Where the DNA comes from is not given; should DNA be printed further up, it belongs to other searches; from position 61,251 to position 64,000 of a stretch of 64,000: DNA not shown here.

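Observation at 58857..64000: Edge of a biosynthetic gene cluster: terminal NRPS A-T-TE module with FMO, LLM monooxygenase and SnoaL-like genes in one minus-strand operon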

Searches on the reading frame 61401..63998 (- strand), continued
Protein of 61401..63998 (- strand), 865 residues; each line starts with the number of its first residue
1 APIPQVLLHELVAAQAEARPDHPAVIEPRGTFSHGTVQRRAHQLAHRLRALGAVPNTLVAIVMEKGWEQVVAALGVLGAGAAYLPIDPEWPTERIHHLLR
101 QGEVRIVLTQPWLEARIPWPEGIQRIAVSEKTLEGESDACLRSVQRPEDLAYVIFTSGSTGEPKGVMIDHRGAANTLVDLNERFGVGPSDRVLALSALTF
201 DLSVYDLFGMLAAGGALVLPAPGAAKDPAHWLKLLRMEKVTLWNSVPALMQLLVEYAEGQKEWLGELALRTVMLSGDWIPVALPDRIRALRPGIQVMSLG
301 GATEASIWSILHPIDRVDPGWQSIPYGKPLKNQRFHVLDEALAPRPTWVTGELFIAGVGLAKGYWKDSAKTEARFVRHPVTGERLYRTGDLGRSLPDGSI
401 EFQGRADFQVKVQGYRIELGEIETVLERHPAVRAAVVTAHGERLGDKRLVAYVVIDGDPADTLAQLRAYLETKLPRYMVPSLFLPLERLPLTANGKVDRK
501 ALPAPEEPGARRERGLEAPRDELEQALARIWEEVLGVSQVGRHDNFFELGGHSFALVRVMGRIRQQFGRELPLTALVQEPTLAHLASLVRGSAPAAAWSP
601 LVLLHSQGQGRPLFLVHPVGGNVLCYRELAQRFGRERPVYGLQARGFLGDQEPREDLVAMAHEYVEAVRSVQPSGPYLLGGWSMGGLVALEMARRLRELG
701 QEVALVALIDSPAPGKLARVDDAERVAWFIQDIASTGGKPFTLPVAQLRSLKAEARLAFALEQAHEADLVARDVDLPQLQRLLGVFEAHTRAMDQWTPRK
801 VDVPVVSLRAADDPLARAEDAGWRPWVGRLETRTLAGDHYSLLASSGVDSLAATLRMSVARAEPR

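Call 37: search_solved_structures(query=L001:1905-3263:+, max_evalue=0.00001, show_alignments=3)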
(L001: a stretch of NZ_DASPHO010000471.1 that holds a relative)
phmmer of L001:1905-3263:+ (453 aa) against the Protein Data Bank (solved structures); distinct sequences matched with E-value up to 0.00001: 28.
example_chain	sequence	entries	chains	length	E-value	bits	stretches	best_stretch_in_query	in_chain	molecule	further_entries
5t7z_A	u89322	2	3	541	1.9e-96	326.9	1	3-430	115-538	EpoB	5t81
7jtj_A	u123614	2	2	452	7e-79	269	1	2-430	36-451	Irp2 protein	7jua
5t3e_A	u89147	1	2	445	5.8e-74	252.8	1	2-425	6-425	Bacillamide synthetase heterocyclization domain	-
7ly7_A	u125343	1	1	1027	5.9e-73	249.5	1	2-425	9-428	BmdB, Bacillamide NRPS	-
7ly4_E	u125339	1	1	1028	5.9e-73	249.5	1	2-425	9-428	BmdB, bacillamide NRPS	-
6lta_A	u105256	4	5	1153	2.1e-67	231.2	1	2-429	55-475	Nonribosomal peptide synthetase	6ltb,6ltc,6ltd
7ry6_A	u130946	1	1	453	1.4e-54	189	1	3-429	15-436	HMWP2 nonribosomal peptide synthetase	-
7emy_A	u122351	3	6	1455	1.5e-53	185.5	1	2-430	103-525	Dihydroaeruginoic acid synthetase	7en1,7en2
6mfx_A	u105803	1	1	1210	6e-13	51.8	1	28-424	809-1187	Linear gramicidin synthase subunit A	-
6mfw_A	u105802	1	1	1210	6.7e-13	51.6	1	27-424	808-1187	Linear gramicidin synthase subunit A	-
6mfy_A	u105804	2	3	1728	1.2e-12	50.7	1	27-424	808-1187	Linear gramicidin synthase subunit A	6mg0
6mfz_A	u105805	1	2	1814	1.4e-12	50.6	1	27-424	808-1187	Linear gramicidin synthase subunit A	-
9be3_A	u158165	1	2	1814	1.4e-12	50.6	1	27-424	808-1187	Linear gramicidin synthase subunit A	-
9be4_A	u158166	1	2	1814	1.4e-12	50.6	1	27-424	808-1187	Linear gramicidin synthase subunit A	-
9meh_A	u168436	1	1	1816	1.4e-12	50.6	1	27-424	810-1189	Linear gramicidin synthase subunit A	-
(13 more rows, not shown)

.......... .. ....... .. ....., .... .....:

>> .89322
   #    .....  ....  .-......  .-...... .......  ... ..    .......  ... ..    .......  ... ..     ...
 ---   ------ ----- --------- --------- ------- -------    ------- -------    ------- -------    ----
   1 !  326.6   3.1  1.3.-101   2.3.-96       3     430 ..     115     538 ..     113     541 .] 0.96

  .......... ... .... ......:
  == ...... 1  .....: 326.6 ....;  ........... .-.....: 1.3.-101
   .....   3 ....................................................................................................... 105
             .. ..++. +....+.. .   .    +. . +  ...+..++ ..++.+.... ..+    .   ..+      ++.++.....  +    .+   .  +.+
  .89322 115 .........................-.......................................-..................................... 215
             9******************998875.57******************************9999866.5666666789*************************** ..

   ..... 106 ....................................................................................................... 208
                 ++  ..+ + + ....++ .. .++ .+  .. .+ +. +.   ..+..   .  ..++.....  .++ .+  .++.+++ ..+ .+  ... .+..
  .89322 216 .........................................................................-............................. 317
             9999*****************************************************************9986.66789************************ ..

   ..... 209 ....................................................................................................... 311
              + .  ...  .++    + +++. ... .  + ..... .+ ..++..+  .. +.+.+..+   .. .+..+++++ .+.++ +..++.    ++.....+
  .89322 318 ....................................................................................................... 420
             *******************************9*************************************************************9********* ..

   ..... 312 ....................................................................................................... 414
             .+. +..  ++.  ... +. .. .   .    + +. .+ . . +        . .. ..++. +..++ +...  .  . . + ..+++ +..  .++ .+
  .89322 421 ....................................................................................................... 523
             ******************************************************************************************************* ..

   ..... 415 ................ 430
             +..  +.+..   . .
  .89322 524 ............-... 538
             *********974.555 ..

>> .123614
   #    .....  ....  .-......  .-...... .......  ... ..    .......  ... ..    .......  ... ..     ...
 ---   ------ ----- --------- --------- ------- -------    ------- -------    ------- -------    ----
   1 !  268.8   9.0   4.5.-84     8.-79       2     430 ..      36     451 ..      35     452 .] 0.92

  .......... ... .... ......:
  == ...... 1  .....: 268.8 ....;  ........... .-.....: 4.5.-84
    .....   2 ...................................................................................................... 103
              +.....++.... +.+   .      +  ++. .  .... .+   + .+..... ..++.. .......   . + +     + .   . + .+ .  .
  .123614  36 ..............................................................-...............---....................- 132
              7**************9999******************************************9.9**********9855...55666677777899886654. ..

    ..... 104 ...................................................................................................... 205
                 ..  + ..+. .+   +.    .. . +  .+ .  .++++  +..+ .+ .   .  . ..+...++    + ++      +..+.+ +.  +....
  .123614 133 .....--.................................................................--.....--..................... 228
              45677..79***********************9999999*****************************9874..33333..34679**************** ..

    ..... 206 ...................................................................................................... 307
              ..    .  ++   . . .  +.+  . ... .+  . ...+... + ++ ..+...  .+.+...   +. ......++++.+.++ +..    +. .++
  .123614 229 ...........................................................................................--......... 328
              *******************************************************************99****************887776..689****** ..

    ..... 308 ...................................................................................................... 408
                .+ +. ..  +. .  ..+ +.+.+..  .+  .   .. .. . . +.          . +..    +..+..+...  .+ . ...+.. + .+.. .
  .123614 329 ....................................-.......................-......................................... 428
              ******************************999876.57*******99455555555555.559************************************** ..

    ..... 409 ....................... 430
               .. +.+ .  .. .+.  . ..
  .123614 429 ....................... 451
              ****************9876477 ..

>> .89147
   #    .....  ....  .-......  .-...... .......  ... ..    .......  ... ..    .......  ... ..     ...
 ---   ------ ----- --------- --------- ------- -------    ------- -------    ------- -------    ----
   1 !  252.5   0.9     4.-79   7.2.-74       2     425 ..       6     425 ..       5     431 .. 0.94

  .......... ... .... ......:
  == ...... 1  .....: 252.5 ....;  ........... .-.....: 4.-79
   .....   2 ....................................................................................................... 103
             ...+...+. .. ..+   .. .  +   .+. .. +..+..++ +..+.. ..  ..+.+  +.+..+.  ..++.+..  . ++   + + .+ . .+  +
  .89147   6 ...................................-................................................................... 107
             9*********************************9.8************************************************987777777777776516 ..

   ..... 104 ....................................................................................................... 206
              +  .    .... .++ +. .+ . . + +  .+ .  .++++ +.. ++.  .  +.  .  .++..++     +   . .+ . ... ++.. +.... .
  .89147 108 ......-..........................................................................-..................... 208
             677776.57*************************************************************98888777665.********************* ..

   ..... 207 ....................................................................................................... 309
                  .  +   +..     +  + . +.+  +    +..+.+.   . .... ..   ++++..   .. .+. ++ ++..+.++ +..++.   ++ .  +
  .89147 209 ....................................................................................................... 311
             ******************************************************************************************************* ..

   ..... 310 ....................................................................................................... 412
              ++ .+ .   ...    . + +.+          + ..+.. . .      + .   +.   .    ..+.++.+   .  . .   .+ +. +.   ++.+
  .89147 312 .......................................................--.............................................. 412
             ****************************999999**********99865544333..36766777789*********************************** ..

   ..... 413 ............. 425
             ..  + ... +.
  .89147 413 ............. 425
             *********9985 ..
